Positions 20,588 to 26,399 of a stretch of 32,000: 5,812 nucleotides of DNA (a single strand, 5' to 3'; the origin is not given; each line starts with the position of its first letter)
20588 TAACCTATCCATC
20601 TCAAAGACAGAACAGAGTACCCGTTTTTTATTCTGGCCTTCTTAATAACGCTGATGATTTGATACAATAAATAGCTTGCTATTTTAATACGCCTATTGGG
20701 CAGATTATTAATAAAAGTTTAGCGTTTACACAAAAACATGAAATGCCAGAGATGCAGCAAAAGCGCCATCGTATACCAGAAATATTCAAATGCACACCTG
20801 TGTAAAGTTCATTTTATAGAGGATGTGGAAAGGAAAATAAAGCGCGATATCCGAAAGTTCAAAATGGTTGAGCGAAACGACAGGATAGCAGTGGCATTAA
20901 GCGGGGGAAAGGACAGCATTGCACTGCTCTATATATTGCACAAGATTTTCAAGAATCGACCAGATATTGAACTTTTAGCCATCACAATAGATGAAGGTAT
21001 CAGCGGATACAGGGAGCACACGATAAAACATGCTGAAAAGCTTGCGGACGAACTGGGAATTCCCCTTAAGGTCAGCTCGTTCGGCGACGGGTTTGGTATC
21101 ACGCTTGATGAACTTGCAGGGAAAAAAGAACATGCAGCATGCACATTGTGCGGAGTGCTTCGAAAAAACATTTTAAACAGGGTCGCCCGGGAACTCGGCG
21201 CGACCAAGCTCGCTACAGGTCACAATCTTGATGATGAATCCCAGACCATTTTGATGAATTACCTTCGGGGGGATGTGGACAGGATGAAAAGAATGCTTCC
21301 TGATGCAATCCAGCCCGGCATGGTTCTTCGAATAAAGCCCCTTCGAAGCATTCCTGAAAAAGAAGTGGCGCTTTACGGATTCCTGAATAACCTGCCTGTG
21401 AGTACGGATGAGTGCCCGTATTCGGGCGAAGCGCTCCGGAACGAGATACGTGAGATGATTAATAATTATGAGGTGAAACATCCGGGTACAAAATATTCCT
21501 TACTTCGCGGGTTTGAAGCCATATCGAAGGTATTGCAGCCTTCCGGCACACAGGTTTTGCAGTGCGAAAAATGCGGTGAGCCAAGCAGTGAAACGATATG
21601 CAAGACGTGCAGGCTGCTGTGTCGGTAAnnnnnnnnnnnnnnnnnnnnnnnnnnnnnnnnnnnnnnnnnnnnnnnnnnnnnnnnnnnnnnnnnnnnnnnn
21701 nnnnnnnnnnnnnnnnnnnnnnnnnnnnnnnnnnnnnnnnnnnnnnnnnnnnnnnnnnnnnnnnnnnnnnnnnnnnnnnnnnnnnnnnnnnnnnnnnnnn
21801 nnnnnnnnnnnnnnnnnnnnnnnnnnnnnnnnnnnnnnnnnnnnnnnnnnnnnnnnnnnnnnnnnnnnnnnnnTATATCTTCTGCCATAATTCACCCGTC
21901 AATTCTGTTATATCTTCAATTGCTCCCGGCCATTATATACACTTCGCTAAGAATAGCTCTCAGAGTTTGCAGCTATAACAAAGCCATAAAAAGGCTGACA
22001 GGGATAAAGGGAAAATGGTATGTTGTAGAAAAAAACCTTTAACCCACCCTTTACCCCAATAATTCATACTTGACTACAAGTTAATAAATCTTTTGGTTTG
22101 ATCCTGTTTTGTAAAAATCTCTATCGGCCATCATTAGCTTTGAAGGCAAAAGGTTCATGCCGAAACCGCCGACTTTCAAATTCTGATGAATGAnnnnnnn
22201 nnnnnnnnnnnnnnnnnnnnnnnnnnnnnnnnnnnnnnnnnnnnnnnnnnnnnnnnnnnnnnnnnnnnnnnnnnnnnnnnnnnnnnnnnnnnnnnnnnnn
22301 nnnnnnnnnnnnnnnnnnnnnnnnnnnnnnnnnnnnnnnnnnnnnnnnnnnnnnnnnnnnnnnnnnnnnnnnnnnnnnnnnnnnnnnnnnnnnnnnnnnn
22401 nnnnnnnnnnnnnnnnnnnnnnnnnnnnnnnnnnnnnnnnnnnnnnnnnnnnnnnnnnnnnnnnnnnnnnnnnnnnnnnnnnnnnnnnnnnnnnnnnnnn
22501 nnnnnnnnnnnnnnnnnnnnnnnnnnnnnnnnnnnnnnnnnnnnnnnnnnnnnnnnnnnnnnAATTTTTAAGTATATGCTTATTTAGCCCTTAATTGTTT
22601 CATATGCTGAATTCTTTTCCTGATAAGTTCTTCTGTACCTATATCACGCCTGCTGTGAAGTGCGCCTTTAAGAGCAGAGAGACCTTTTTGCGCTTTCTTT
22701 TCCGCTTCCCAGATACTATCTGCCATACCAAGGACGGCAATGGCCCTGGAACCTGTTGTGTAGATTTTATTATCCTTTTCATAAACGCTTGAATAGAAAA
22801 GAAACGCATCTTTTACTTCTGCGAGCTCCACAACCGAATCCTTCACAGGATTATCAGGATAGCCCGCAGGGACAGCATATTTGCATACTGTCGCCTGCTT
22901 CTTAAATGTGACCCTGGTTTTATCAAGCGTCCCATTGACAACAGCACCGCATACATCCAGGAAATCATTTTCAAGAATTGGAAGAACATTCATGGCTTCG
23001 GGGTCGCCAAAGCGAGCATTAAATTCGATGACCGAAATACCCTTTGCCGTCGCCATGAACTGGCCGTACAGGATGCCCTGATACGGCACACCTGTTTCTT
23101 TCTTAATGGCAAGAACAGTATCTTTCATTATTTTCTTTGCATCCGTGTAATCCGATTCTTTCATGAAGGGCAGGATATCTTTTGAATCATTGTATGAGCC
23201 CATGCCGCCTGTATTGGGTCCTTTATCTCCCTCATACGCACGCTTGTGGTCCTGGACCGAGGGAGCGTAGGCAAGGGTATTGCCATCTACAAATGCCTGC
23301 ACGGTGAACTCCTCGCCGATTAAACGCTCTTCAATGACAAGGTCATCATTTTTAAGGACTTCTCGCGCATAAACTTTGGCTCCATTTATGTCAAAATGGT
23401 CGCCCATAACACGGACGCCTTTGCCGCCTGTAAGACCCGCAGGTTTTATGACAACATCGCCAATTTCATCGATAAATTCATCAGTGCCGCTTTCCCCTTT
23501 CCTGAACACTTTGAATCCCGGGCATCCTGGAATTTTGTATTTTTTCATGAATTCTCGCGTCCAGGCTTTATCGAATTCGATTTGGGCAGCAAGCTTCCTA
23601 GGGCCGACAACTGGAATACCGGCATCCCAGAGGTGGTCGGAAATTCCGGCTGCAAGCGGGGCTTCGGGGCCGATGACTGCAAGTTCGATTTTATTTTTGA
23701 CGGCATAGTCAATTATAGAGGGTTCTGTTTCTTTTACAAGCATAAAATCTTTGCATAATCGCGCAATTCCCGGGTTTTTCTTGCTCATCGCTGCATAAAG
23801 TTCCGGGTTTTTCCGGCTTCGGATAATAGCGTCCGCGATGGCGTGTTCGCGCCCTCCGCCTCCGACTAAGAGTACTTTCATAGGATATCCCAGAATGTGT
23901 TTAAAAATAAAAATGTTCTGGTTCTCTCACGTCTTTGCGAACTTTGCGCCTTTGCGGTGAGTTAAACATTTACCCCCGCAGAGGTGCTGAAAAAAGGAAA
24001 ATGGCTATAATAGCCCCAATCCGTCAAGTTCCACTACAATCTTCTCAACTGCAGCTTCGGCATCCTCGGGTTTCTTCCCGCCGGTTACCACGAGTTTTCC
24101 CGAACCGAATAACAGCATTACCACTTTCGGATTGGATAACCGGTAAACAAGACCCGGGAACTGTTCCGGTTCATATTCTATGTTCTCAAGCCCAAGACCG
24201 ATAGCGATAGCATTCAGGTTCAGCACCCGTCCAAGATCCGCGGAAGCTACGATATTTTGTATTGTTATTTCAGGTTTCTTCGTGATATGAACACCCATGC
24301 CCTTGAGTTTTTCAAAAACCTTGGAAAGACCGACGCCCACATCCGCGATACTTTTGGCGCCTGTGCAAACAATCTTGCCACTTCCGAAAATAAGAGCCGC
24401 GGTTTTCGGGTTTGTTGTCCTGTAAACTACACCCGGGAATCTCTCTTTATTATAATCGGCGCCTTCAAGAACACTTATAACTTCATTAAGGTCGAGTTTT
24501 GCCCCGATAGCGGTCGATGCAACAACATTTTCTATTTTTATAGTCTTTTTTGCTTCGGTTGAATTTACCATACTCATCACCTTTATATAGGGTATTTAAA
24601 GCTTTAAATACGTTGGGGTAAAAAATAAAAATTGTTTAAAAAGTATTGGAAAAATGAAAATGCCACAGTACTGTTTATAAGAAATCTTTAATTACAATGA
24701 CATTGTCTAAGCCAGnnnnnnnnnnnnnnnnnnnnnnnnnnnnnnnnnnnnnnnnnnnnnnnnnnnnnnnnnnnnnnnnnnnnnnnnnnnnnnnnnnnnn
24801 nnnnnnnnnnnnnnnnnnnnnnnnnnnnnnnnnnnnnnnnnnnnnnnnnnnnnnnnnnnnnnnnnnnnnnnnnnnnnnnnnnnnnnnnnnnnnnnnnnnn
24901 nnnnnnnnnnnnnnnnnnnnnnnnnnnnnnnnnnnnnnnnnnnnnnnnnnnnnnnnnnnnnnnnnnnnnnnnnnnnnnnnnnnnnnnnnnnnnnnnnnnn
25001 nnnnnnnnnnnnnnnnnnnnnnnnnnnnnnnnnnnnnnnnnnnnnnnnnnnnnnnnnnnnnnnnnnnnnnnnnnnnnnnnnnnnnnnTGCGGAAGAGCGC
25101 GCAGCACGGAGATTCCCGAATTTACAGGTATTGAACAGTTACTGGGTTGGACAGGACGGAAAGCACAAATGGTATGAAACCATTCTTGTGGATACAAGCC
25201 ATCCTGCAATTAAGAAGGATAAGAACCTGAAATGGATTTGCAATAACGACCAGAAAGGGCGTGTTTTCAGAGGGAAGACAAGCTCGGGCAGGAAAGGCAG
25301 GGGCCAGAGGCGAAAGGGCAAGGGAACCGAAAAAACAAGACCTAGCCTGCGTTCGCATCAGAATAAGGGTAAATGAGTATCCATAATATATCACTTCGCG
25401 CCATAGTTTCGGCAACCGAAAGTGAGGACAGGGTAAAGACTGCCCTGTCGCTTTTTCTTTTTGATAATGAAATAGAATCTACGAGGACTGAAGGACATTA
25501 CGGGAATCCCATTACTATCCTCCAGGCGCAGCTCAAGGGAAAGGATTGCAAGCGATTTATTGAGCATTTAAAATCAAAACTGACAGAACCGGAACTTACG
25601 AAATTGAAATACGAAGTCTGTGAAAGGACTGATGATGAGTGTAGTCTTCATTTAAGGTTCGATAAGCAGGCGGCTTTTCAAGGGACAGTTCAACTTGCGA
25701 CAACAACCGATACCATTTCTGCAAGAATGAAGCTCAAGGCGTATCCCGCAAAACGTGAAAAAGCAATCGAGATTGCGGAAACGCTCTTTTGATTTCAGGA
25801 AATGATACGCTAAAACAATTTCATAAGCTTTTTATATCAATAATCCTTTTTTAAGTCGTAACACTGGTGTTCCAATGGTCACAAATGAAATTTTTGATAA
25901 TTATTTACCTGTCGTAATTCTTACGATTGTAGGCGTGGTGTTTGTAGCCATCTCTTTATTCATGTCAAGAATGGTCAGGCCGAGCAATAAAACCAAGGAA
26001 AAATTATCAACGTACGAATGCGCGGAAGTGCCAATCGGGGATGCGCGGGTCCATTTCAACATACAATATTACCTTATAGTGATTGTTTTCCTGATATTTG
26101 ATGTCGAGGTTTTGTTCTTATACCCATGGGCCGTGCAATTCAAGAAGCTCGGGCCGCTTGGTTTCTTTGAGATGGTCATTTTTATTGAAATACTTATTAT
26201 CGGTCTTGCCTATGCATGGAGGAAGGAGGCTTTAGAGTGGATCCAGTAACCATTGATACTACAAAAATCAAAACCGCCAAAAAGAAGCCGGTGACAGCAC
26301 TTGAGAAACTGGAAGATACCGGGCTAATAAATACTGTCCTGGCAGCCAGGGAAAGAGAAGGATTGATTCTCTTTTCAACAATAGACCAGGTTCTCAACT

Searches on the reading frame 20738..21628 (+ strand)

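Call 10: search_protein_families(library=pfam, proteins=[window:20738-21628:+], max_evalue=0.001)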
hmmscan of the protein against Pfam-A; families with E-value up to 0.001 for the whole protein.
window:20738-21628:+ (296 aa): 6 families
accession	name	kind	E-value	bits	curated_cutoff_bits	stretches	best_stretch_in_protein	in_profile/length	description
PF01171.26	ATP_bind_3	-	5.4e-19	69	27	1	50-239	2-181/182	PP-loop family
PF22082.2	TtuA_LIM_N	-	1.5e-10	41.4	27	1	2-27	1-26/26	2-thiouridine synthetase TtuA, N-terminal LIM domain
PF01507.26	PAPS_reduct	-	1.4e-08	35.4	22.5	1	50-221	2-156/175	Phosphoadenosine phosphosulfate reductase domain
PF03054.22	tRNA_Me_trans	-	7.6e-06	26.2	20.6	1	49-167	2-131/202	tRNA methyl transferase HUP domain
PF01902.24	Diphthami_syn_2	-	3.9e-05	23.7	23.2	1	49-158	2-115/219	Diphthamide synthase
PF16503.10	zn-ribbon_14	-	0.00026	20.9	34.9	1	275-294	2-21/32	Zinc-ribbon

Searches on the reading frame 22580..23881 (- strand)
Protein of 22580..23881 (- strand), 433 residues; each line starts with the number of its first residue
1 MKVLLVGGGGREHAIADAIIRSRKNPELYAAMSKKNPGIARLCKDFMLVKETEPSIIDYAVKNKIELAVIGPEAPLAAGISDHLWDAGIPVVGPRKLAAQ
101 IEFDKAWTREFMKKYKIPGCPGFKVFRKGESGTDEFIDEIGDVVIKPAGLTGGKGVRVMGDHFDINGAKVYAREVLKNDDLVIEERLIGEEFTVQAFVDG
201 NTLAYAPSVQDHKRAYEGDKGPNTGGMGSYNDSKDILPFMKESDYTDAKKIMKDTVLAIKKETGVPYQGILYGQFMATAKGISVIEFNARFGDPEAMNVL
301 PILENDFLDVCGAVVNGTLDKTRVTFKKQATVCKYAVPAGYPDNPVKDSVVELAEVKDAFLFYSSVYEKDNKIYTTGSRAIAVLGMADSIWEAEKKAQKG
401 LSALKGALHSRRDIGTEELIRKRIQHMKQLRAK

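Call 11: search_protein_families(library=pfam, proteins=[window:22580-23881:-], max_evalue=0.001)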
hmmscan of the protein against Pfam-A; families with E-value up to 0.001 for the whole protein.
window:22580-23881:- (433 aa): 4 families
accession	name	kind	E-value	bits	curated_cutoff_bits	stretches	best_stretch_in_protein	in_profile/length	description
PF01071.24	GARS_A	-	5.7e-52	176.8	27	1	104-296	2-194/194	Phosphoribosylglycinamide synthetase, ATP-grasp (A) domain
PF02844.21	GARS_N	-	1.2e-28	100.2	29.5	1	1-102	1-100/100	Phosphoribosylglycinamide synthetase, N domain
PF02843.22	GARS_C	-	2.3e-16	60.3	34.8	1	331-416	1-91/92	Phosphoribosylglycinamide synthetase, C domain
PF13535.11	ATP-grasp_4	-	0.00014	21.9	27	0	169-218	43-92/160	ATP-grasp domain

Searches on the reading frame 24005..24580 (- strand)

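Call 11: search_protein_families(library=pfam, proteins=[window:24005-24580:-], max_evalue=0.001)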
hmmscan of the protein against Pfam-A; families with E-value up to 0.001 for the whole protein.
window:24005-24580:- (191 aa): 1 family
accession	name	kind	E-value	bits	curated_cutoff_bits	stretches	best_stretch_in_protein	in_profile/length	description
PF00352.27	TBP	-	6.7e-59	196.2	22.9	2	105-185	2-82/85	Transcription factor TFIID (or TATA-binding protein, TBP)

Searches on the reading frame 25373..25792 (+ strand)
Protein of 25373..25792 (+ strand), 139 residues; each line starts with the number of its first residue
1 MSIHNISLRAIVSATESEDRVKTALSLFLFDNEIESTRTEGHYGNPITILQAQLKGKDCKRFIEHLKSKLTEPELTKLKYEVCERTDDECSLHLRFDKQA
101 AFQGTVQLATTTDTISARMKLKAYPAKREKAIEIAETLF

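Call 11: search_protein_families(library=pfam, proteins=[window:25373-25792:+], max_evalue=0.001)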
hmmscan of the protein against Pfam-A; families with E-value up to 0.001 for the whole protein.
window:25373-25792:+ (139 aa): 1 family
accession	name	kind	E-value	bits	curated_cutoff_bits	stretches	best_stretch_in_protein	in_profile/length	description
PF01877.22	RNA_binding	-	2.3e-35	122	26.9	1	5-120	1-119/120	RNA binding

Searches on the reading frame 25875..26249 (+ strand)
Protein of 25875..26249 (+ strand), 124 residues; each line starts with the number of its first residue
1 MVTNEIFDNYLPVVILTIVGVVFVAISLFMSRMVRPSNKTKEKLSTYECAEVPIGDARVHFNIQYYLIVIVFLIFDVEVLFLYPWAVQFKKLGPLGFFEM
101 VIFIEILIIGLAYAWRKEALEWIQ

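Call 11: search_protein_families(library=pfam, proteins=[window:25875-26249:+], max_evalue=0.001)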
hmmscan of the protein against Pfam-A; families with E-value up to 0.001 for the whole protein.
window:25875-26249:+ (124 aa): 1 family
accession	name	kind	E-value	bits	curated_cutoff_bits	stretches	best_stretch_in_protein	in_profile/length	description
PF00507.24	Oxidored_q4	-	3.2e-37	127.1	23.3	1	25-122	2-99/99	NADH-ubiquinone/plastoquinone oxidoreductase, chain 3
